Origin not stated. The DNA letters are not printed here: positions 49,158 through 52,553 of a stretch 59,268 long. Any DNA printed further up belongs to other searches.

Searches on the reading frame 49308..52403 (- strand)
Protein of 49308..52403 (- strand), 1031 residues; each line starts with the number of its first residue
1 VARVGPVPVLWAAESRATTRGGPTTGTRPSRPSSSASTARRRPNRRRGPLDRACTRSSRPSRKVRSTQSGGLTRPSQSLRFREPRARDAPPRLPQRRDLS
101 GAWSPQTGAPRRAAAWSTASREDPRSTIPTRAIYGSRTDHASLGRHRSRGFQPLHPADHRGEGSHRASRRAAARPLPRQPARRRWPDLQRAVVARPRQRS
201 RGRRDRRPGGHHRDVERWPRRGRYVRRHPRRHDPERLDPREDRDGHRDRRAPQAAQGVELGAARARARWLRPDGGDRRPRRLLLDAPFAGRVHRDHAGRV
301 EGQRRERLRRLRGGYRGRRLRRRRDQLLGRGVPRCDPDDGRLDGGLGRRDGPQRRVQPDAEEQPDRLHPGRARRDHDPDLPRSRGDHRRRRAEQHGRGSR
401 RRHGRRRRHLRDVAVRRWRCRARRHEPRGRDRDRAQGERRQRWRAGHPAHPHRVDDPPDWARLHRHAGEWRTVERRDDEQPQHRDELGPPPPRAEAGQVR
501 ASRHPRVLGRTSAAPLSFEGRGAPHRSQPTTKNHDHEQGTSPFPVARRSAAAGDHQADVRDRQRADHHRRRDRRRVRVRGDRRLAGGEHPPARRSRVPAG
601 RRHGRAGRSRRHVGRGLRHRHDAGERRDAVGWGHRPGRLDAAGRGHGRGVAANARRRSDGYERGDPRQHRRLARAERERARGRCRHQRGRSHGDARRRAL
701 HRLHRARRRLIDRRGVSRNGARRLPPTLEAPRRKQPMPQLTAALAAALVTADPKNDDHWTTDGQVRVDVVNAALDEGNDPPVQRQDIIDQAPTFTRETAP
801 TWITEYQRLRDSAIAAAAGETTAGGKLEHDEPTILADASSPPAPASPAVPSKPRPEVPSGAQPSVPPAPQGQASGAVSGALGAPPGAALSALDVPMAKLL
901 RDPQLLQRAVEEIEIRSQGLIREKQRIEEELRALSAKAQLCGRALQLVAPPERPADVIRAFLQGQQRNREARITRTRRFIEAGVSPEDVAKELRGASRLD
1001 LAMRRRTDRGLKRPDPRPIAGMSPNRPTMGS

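Call 10: search_protein_families(library=phrogs, proteins=[window:49308-52403:-], max_evalue=0.001)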
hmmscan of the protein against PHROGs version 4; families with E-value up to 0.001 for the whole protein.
window:49308-52403:- (1031 aa): 3 families
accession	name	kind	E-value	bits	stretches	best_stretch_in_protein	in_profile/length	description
phrog_17843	-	unknown function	1e-13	52.6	1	741-1014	2-239/241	-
phrog_10966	-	unknown function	6.5e-07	30.5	1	746-798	7-55/252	-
phrog_6213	-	unknown function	1.6e-05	26.4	1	732-799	125-189/194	-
